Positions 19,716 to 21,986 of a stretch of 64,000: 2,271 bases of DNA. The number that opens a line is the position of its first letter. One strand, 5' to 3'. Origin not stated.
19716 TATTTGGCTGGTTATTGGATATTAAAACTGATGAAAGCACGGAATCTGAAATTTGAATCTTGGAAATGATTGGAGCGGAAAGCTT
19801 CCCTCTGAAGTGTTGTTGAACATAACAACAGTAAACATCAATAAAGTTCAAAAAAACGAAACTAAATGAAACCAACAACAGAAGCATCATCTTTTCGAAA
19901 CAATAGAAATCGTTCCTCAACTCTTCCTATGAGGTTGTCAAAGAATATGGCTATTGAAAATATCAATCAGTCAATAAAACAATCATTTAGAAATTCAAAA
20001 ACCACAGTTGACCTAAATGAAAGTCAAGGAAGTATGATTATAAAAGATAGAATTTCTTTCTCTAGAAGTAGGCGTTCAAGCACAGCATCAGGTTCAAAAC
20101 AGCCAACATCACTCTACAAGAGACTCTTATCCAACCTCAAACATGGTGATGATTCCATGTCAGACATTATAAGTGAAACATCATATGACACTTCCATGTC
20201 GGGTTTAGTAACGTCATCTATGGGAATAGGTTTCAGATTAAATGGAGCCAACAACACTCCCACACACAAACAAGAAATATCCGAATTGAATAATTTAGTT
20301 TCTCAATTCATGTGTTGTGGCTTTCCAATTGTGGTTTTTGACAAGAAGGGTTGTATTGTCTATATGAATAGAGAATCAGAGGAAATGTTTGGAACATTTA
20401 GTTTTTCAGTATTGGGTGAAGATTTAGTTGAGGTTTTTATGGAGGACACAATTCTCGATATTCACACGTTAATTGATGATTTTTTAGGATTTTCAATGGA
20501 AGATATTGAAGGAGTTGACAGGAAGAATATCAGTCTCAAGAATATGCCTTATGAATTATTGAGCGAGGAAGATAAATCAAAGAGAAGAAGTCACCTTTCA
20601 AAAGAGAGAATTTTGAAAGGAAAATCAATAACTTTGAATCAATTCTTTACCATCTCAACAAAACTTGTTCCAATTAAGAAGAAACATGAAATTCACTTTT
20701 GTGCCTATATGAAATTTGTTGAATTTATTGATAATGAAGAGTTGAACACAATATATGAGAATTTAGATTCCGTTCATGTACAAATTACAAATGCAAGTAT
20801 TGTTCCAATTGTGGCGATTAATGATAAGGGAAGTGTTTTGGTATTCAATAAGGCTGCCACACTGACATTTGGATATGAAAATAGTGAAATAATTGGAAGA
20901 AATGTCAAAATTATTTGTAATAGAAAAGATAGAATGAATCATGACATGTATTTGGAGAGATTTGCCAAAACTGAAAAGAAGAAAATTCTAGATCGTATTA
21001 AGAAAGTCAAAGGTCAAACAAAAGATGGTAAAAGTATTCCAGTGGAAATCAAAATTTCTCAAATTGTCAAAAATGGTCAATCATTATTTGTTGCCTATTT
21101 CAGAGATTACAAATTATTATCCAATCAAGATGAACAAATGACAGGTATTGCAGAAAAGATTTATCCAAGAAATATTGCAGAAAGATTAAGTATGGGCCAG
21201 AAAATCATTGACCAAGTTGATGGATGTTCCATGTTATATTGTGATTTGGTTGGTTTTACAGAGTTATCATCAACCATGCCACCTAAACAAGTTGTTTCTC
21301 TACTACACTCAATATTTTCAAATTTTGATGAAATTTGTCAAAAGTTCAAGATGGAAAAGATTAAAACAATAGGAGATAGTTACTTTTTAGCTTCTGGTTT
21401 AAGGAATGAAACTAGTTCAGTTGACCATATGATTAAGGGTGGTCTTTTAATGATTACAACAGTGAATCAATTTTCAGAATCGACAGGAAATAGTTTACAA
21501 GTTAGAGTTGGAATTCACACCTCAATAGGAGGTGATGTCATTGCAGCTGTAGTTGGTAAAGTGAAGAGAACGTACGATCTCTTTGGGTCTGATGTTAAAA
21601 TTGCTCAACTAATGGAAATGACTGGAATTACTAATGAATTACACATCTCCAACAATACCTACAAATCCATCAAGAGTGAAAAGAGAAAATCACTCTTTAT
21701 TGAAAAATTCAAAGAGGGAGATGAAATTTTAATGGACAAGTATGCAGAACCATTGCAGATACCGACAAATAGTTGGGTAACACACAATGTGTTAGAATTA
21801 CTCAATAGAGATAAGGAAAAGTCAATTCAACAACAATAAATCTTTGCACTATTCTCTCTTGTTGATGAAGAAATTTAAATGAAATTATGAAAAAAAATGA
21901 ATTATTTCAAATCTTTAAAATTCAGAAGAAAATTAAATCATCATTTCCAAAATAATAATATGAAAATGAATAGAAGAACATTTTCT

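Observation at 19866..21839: PAS-PAS-cyclase with substituted transition-state residues: candidate novel sensory (pseudo)cyclase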

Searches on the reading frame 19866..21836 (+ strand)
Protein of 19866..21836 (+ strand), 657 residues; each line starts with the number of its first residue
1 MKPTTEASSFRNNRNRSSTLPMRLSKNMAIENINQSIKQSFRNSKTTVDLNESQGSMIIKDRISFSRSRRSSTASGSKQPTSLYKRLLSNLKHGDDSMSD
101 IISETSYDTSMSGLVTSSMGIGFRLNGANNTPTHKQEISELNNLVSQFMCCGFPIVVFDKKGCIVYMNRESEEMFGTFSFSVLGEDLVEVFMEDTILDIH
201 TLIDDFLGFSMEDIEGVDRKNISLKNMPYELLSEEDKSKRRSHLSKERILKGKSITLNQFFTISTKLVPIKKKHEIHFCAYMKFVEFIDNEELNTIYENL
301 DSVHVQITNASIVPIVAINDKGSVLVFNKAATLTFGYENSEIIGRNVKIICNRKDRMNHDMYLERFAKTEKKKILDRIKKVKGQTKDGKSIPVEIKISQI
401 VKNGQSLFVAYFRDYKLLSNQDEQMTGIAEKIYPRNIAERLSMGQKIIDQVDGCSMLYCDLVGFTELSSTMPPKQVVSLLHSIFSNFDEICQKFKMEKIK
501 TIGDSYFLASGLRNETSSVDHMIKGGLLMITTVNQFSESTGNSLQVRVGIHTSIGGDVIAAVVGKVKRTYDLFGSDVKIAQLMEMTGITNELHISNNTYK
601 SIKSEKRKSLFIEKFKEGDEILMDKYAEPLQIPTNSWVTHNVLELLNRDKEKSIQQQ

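Call 3: search_protein_families(library=pfam, proteins=[window:19866-21836:+], max_evalue=1)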
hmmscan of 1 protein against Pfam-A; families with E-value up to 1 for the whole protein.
window:19866-21836:+ (657 aa): 7 families
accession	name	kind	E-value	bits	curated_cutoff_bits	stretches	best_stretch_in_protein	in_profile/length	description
PF00211.25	Guanylate_cyc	-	2.1e-41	142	21.9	1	450-605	5-158/183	Adenylate and Guanylate cyclase catalytic domain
PF00989.32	PAS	-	3.3e-17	62.9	22.6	2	306-414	5-112/113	PAS fold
PF13426.13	PAS_9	-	2.1e-12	47.6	27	1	315-414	4-100/103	PAS domain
PF08448.16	PAS_4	-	1.1e-06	29.2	23.1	2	153-201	6-54/110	PAS fold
PF13188.13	PAS_8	-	3e-06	27.4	21.8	1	153-191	12-46/65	PAS domain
PF24820.1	Diguanyl_cycl_sensor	-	3.4e-06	27.4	28.1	1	314-414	8-109/109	Diguanylate cyclase-like sensor domain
PF18539.7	DUF5625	-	0.0047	17.6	26.9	1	357-437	23-97/131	Domain of unknown function (DUF5625)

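Call 4: search_solved_structures(query=window:19866-21836:+, max_evalue=0.01, show_alignments=4)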
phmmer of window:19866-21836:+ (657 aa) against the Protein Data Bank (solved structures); distinct sequences matched with E-value up to 0.01: 65 (the best 60 are shown).
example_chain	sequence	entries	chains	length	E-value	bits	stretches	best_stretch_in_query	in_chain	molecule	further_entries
9u3p_A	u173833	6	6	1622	9.3e-41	143.5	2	448-603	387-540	Adenylate cyclase type 9,Protein M2-1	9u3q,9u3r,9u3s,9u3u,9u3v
7pd4_A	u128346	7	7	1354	1e-40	143.3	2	448-603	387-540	Adenylate cyclase 9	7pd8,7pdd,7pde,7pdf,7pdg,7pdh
6r4o_A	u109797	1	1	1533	1.5e-40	142.8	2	448-603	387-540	Adenylate cyclase 9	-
6r3q_A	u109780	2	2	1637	1.7e-40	142.6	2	448-603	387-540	Adenylate cyclase 9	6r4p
8buz_A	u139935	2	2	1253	4.2e-37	131.4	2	448-602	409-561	Adenylate cyclase type 8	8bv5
8sl3_A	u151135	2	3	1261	1.8e-34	122.7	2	445-600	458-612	Adenylate cyclase type 5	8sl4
6pas_A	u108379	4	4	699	9.3e-28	100.6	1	417-600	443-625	Soluble guanylyl cyclase alpha-1 subunit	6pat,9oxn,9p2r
7yz9_A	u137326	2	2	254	1.7e-25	93.1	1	423-605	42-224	Adenylate cyclase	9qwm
4p2x_A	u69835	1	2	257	1.8e-25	93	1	424-605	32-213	Adenylate cyclase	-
4p2m_A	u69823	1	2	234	1.9e-25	93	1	427-605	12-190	Adenylate cyclase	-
4p2f_A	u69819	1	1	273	2e-25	92.8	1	426-605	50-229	Adenylate cyclase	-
7yzi_A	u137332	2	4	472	8.5e-25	90.8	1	423-605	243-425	Adenylate cyclase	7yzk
6jt0_A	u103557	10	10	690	2.7e-24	89.1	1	416-603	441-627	Guanylate cyclase soluble subunit alpha-1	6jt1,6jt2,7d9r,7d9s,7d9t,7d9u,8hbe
5o5k_A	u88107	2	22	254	5.2e-23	84.9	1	422-605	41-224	Adenylate cyclase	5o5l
9bcv_A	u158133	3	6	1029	7.2e-23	84.4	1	426-599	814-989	Atrial natriuretic peptide receptor 1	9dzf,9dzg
8js5_A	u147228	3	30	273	1e-12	50.9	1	314-415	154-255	Sensor protein FixL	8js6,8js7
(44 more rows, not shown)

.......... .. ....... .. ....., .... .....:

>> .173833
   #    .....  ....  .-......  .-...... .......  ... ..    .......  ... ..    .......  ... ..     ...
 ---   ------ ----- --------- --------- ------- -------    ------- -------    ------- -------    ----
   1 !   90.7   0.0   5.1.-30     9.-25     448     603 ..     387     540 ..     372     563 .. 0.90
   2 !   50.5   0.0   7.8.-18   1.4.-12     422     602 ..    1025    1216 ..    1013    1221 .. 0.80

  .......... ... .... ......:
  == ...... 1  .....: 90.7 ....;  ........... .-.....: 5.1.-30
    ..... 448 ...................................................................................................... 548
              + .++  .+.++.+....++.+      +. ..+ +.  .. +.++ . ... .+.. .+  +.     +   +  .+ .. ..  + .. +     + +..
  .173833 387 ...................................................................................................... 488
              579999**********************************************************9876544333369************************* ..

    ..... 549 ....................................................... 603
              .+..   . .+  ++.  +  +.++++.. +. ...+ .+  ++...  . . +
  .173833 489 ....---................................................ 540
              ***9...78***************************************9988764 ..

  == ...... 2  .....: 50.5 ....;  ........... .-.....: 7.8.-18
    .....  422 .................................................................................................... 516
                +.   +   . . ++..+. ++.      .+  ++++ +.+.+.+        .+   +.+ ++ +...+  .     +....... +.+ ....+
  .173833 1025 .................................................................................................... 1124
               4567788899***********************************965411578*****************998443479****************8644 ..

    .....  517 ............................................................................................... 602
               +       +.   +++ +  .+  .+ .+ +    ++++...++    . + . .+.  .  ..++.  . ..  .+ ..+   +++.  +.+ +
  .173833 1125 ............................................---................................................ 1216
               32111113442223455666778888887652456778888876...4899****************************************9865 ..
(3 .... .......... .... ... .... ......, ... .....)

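Call 6: find_homologous_proteins(query=window:19866-21836:+, max_evalue=1e-10)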
Query window:19866-21836:+ (657 aa): 9 proteins with E <= 1e-10 among 8000 candidates.
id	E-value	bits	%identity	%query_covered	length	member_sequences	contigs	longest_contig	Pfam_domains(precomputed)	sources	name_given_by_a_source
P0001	7.7e-173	595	50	86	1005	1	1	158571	PF13426.14,PF13188.14,PF08448.17,PF00211.26,PF00989.32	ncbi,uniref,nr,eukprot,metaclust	ncbi:predicted protein [Naegleria gruberi]|uniref:Predicted protein n=1 Tax=Naegleria gruberi TaxID=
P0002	5.8e-84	301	45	53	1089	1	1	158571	PF00150.25,PF13426.14,PF24820.2,PF08448.17,PF00989.32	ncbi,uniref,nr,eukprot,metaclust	ncbi:predicted protein [Naegleria gruberi]|uniref:Predicted protein n=1 Tax=Naegleria gruberi TaxID=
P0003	1.0e-24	105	39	29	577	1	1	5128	PF13414.13,PF13176.13,PF24885.2,PF13428.13,PF08238.19,PF13374.13,PF00515.35,PF13424.13,PF14938.13,PF00211.26,PF13181.13,PF07719.24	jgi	jgi:class 3 adenylate cyclase/TPR repeat protein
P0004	5.0e-21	93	36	29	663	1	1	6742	PF00515.35,PF13424.13,PF13176.13,PF00211.26,PF13181.13,PF07719.24,PF13374.13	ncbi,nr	ncbi:MAG: tetratricopeptide repeat protein [Bacteroidia bacterium]|nr:tetratricopeptide repeat prote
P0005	8.3e-19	86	33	26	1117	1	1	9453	PF07495.20,PF07701.21,PF07494.18,PF00211.26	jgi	jgi:class 3 adenylate cyclase/ligand-binding sensor domain-containing protein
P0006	1.5e-17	82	33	26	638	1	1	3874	PF10602.16,PF13176.13,PF13428.13,PF13374.13,PF17874.8,PF00515.35,PF13424.13,PF14938.13,PF13432.13,PF00211.26,PF13181.13,PF07719.24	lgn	-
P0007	4.8e-17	80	32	28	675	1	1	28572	PF00515.35,PF13424.13,PF13176.13,PF00211.26,PF13181.13,PF07719.24,PF13374.13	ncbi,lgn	-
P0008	9.1e-16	76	31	28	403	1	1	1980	PF00211.26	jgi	jgi:adenylate cyclase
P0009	4.8e-12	64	27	24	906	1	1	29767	PF08447.19,PF13426.14,PF13188.14,PF12860.14,PF24820.2,PF08448.17,PF02518.32,PF00512.32,PF00989.32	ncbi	-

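Call 9: find_encoding_contigs(protein=window:19866-21836:+, flank=3000, max_places=3)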
Protein window:19866-21836:+ (657 aa): no gene with exactly this product is on record in the collection.

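Call 10: find_encoding_contigs(protein=P0001, flank=10000, max_places=2)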
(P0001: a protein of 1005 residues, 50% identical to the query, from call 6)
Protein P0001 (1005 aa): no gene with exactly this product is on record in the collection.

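Call 11: find_encoding_contigs(protein=P0002, flank=10000, max_places=2)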
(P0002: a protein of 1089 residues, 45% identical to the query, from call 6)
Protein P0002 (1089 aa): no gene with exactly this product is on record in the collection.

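Call 25: search_protein_representatives(protein=window:19866-21836:+)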
Query: 657 residues. Proteins with E-value up to 0.001 (for the whole library): 50977; up to 1e-10: 18948; up to 1e-30: 627. The best 150 are listed.
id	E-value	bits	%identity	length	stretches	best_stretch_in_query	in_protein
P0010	6.5e-229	778.1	34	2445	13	300-415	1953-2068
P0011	1.5e-215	734.0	33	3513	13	307-415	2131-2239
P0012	4.4e-212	722.5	34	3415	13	285-411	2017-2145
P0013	1.7e-207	707.3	33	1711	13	295-415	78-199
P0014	3.9e-207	706.1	31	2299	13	285-415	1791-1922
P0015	7.0e-205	698.7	34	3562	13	313-413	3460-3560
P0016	1.4e-203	694.4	33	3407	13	312-416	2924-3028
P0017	1.5e-203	694.3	32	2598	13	283-415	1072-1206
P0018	4.2e-202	689.6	32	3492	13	308-415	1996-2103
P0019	1.7e-200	684.2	32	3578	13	284-414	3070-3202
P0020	8.1e-199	678.7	32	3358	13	302-415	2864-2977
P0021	7.0e-198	675.6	32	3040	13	306-415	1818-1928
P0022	9.9e-197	671.8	31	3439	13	303-416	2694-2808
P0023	1.5e-196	671.2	32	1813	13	304-415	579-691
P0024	2.1e-195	667.4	33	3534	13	282-416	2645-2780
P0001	2.4e-173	594.6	52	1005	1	77-642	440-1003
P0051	6.0e-126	438.1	41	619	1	77-638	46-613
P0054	8.6e-122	424.3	43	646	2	422-640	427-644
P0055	1.4e-121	423.7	41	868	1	82-640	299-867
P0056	1.1e-119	417.3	42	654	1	62-639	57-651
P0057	1.8e-117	410.1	42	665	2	85-520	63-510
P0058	2.4e-116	406.4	39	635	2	180-639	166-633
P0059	7.8e-110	384.9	40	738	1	100-608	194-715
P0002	1.8e-84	301.1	45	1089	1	74-421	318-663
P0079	2.6e-74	267.6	100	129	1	529-657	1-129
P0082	2.8e-72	260.8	32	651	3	302-595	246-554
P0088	3.7e-69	250.5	34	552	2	306-611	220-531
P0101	1.3e-57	212.4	38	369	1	300-613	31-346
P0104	4.8e-56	207.2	34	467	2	277-583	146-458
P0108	2.0e-54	201.9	31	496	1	179-612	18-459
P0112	5.6e-53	197.1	31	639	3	307-621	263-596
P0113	5.6e-53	197.1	30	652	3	303-603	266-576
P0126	3.7e-49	184.5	31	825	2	312-598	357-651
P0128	6.9e-49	183.6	32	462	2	313-605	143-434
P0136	6.9e-47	177.0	34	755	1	307-604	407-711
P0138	1.0e-46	176.5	33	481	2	250-552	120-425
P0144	1.2e-45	172.8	34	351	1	300-614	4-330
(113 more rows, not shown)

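Call 28: list_cluster_members(proteins=[P0079, P0051, P0054, P0055, P0056, P0057, P0058, P0059, P0088, P0101])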
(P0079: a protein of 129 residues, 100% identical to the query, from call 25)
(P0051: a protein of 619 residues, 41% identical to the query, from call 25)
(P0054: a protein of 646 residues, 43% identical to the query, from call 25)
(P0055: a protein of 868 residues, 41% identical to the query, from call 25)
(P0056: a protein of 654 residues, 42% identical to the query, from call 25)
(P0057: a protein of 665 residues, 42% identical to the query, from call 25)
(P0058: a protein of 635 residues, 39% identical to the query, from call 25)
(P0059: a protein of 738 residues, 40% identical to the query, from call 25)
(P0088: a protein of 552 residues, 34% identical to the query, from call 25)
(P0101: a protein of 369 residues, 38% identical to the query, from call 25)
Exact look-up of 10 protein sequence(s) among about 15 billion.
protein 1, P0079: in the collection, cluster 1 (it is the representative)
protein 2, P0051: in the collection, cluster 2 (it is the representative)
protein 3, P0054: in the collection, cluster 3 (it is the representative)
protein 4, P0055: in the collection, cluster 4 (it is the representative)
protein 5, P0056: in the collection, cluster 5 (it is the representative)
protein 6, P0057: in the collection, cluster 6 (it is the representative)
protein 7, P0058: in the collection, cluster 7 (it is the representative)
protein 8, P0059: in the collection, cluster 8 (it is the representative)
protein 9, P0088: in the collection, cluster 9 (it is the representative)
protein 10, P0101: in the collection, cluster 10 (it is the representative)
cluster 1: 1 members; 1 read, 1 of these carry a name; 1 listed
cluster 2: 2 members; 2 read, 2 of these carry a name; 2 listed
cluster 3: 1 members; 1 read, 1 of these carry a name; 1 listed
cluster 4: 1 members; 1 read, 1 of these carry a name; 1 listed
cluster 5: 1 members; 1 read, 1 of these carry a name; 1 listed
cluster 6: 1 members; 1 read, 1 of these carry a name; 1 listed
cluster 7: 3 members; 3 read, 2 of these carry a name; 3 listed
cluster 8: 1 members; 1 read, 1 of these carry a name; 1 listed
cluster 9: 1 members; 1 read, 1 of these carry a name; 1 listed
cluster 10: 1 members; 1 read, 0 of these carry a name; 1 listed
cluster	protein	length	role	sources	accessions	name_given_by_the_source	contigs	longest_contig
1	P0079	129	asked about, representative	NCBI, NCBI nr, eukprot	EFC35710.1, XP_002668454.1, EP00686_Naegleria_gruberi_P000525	predicted protein [Naegleria gruberi] | uncharacterized protein NAEGRDRAFT_76633 [Naegleria gruberi] | XP_002668454.1 predicted protein [Naegleria gruberi strain NEG-M]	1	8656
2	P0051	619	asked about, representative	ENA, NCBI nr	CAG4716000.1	unnamed protein product [Naegleria fowleri]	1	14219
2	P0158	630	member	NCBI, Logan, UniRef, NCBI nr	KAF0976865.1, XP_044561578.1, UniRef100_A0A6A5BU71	hypothetical protein FDP41_004160 [Naegleria fowleri] | Guanylate cyclase n=1 Tax=Naegleria fowleri TaxID=5763 RepID=A0A6A5BU71_NAEFO | uncharacterized protein FDP41_004160 [Naegleria fowleri]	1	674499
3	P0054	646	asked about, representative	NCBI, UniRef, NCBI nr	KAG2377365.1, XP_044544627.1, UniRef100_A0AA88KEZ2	hypothetical protein C9374_009276 [Naegleria lovaniensis] | Uncharacterized protein n=1 Tax=Naegleria lovaniensis TaxID=51637 RepID=A0AA88KEZ2_NAELO | uncharacterized protein C9374_009276 [Naegleria lovaniensis]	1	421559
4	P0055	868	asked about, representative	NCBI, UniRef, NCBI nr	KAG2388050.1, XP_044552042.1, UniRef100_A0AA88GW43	hypothetical protein C9374_000900 [Naegleria lovaniensis] | Guanylate cyclase domain-containing protein n=1 Tax=Naegleria lovaniensis TaxID=51637 ... | uncharacterized protein C9374_000900 [Naegleria lovaniensis]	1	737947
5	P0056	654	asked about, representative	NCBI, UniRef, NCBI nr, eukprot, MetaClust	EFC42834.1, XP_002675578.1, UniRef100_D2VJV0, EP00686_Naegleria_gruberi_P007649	predicted protein [Naegleria gruberi] | Predicted protein n=1 Tax=Naegleria gruberi TaxID=5762 RepID=D2VJV0_NAEGR | uncharacterized protein NAEGRDRAFT_50144 [Naegleria gruberi]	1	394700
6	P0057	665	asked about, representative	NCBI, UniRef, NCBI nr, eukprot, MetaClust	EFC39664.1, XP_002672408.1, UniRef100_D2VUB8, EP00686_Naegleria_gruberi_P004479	predicted protein [Naegleria gruberi] | Predicted protein n=1 Tax=Naegleria gruberi TaxID=5762 RepID=D2VUB8_NAEGR | uncharacterized protein NAEGRDRAFT_72607 [Naegleria gruberi]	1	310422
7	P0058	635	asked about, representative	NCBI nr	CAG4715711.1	unnamed protein product [Naegleria fowleri]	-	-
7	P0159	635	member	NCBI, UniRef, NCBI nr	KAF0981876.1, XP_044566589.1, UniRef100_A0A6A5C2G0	hypothetical protein FDP41_011737 [Naegleria fowleri] | Guanylate cyclase n=1 Tax=Naegleria fowleri TaxID=5763 RepID=A0A6A5C2G0_NAEFO | uncharacterized protein FDP41_011737 [Naegleria fowleri]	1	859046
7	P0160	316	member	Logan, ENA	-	-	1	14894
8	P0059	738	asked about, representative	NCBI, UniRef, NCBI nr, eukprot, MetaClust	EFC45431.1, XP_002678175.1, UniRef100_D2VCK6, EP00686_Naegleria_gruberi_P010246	predicted protein [Naegleria gruberi] | Predicted protein n=1 Tax=Naegleria gruberi TaxID=5762 RepID=D2VCK6_NAEGR | uncharacterized protein NAEGRDRAFT_48447 [Naegleria gruberi]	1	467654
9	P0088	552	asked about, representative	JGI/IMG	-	PAS domain S-box-containing protein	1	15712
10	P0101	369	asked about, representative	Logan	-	-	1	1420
